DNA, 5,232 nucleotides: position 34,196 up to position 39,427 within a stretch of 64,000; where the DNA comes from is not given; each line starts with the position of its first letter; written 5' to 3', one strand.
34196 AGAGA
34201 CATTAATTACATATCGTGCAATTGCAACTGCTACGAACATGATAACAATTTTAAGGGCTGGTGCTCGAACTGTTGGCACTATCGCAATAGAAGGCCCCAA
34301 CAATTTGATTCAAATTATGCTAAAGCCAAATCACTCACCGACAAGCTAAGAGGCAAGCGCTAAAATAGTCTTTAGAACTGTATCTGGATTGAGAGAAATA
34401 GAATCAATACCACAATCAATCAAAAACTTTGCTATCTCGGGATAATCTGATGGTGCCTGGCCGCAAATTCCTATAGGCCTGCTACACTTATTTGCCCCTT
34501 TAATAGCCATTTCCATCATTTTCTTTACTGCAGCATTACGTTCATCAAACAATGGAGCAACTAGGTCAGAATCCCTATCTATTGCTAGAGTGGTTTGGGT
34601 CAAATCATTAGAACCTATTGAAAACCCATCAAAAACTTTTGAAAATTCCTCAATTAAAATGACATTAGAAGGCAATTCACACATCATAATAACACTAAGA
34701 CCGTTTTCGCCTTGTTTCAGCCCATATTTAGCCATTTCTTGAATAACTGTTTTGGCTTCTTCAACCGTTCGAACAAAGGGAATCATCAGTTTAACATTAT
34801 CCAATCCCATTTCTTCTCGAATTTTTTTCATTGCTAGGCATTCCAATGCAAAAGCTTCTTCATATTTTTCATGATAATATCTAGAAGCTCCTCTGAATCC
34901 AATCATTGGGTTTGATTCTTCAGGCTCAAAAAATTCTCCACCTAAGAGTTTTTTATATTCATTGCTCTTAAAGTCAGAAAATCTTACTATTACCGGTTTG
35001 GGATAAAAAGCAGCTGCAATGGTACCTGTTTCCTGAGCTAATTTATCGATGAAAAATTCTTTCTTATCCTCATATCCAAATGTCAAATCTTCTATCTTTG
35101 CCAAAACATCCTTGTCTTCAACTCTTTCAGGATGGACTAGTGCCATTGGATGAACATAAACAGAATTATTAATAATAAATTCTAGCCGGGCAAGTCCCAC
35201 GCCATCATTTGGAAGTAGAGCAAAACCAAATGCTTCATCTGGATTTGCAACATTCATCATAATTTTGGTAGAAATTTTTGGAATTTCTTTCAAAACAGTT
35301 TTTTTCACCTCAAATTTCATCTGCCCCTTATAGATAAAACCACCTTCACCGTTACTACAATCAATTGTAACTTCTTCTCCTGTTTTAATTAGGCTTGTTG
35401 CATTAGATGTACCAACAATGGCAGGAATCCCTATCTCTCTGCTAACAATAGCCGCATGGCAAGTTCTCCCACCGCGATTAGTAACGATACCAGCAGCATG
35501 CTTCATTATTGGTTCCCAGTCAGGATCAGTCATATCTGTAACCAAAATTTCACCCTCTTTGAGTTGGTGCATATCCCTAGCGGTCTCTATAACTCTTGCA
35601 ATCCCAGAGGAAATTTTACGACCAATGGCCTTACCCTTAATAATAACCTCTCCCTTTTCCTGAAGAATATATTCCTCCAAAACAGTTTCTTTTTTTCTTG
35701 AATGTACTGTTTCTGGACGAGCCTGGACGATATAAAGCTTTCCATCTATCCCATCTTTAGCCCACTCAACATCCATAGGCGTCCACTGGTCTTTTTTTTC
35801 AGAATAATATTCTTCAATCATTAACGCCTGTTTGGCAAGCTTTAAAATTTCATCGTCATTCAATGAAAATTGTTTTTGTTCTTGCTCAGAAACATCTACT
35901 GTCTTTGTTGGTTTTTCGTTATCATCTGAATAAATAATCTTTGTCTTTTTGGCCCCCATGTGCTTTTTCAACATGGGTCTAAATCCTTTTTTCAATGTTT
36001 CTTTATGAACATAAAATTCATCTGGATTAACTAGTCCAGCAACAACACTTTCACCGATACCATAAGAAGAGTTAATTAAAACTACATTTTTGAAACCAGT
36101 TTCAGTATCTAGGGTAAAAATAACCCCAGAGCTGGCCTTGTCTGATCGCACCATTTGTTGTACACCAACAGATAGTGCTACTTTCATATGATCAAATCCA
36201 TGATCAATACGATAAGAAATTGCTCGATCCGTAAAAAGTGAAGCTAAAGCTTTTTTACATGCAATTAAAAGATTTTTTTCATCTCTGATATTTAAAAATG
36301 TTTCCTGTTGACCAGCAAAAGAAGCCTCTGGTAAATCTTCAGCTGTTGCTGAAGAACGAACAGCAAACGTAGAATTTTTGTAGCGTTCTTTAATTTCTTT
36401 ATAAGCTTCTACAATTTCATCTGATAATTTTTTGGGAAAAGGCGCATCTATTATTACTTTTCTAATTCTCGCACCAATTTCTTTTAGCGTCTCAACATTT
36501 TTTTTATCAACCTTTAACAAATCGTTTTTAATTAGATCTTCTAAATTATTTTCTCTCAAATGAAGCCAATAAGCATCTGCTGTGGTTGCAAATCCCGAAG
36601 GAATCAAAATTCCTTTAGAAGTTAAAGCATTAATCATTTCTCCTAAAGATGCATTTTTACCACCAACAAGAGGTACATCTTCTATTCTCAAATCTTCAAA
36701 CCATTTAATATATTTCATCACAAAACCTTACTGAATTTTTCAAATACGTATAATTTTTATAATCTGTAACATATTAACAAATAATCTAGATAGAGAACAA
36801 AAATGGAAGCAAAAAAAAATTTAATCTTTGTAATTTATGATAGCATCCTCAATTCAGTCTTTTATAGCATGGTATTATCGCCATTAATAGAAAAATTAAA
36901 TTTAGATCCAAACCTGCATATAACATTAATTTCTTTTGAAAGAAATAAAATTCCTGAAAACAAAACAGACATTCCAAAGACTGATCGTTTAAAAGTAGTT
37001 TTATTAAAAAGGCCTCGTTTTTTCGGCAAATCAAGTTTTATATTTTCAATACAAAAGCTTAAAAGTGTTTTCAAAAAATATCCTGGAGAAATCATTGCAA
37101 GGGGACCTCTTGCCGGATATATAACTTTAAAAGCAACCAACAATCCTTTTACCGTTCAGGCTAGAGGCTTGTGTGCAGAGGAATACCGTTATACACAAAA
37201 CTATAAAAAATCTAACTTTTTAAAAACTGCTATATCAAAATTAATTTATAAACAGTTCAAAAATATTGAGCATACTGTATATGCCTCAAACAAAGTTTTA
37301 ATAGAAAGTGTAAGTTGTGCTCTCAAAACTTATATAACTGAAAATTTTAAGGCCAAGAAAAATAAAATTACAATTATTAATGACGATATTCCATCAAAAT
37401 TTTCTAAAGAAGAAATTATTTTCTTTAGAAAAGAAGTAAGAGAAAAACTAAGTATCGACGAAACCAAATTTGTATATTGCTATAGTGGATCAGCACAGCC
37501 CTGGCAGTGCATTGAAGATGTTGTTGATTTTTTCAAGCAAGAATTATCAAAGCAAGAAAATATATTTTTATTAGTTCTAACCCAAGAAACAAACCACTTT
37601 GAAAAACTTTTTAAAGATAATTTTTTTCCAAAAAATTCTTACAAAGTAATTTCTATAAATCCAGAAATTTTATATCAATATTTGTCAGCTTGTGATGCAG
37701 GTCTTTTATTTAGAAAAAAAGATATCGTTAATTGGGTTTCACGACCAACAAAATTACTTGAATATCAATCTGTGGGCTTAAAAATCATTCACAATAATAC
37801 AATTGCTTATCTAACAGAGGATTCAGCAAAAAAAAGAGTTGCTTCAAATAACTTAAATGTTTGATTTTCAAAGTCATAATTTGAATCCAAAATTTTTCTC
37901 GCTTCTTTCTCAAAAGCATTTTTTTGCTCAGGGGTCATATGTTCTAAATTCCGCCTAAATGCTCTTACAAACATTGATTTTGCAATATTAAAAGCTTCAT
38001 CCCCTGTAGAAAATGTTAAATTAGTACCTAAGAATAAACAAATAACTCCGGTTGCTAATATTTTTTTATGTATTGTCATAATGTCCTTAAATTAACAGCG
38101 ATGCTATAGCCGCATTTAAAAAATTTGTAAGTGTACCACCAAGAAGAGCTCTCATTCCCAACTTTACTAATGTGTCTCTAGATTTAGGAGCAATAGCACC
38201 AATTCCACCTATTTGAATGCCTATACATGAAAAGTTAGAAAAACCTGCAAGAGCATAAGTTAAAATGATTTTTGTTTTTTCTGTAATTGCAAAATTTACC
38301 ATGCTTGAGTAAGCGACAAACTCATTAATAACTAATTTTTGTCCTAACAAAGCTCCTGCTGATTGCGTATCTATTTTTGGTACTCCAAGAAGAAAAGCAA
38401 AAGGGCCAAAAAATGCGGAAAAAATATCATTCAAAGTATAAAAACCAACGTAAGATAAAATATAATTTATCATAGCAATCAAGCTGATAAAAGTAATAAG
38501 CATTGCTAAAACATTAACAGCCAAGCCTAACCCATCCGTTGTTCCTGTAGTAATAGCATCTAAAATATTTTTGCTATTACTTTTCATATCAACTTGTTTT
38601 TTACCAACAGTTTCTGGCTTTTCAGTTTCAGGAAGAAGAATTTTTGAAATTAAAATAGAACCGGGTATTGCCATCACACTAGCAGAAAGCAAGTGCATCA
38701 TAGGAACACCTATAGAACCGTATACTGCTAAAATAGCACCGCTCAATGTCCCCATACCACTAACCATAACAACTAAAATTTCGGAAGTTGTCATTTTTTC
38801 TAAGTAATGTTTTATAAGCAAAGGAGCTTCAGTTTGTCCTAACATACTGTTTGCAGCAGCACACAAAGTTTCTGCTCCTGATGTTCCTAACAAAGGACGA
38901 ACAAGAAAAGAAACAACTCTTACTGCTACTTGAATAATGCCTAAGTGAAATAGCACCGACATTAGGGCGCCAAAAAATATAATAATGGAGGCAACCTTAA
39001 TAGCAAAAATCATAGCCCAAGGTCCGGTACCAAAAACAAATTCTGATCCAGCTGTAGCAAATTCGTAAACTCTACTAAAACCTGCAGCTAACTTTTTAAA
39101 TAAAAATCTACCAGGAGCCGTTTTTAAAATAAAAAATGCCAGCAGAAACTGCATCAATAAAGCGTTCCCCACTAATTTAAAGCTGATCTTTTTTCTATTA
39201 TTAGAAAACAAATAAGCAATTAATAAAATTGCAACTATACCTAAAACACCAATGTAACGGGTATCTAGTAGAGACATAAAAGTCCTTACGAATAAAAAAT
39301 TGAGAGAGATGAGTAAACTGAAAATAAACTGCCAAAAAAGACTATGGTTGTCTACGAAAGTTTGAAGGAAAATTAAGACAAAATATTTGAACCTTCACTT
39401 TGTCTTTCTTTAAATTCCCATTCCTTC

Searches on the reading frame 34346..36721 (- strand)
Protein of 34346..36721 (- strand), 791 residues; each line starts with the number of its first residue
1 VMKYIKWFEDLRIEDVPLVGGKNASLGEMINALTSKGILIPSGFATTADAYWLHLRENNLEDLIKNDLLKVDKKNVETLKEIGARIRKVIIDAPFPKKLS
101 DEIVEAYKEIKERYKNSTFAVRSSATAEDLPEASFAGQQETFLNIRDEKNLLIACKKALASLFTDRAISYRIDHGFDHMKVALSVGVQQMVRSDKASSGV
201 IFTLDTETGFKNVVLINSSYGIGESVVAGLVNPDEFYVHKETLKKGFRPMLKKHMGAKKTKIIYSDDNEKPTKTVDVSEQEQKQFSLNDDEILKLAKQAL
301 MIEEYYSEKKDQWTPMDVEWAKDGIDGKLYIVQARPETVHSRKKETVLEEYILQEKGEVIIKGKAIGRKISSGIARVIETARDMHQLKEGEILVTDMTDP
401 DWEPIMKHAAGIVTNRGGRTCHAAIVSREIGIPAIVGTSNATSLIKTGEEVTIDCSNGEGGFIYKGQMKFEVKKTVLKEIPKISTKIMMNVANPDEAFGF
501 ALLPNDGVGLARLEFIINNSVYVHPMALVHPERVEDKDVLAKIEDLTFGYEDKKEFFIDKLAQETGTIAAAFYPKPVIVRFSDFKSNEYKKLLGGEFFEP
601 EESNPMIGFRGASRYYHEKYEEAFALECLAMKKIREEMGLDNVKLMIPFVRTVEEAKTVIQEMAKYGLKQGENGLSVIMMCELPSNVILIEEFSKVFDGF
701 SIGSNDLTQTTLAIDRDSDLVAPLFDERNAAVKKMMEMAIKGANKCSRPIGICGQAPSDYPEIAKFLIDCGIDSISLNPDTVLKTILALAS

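Call 96: search_protein_families(library=pfam, proteins=[window:34346-36721:-], max_evalue=0.00001)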
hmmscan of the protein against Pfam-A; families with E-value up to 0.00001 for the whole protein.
window:34346-36721:- (791 aa): 3 families
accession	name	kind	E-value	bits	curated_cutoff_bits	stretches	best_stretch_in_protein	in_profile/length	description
PF01326.24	PPDK_N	-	2.1e-117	392.5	27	1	17-349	2-321/328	Pyruvate phosphate dikinase, AMP/ATP-binding domain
PF02896.24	PEP-utilizers_C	-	5.1e-61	206.8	22.8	1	473-786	10-285/293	PEP-utilising enzyme, PEP-binding domain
PF00391.29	PEP-utilizers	-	1.2e-29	102.1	23.1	1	388-458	2-72/72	PEP-utilising enzyme, mobile domain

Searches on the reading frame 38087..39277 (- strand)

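Call 96: search_protein_families(library=pfam, proteins=[window:38087-39277:-], max_evalue=0.00001)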
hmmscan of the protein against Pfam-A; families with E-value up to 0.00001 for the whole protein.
window:38087-39277:- (396 aa): 3 families
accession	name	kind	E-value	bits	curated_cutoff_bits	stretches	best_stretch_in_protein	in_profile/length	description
PF07662.18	Nucleos_tra2_C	-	1e-67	228.4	32.3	1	195-392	1-212/213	Na+ dependent nucleoside transporter C-terminus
PF01773.25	Nucleos_tra2_N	-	1.4e-23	83.6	27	1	12-83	1-72/74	Na+ dependent nucleoside transporter N-terminus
PF07670.19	Gate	-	3.3e-13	50.4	29.6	1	93-190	2-101/104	Nucleoside recognition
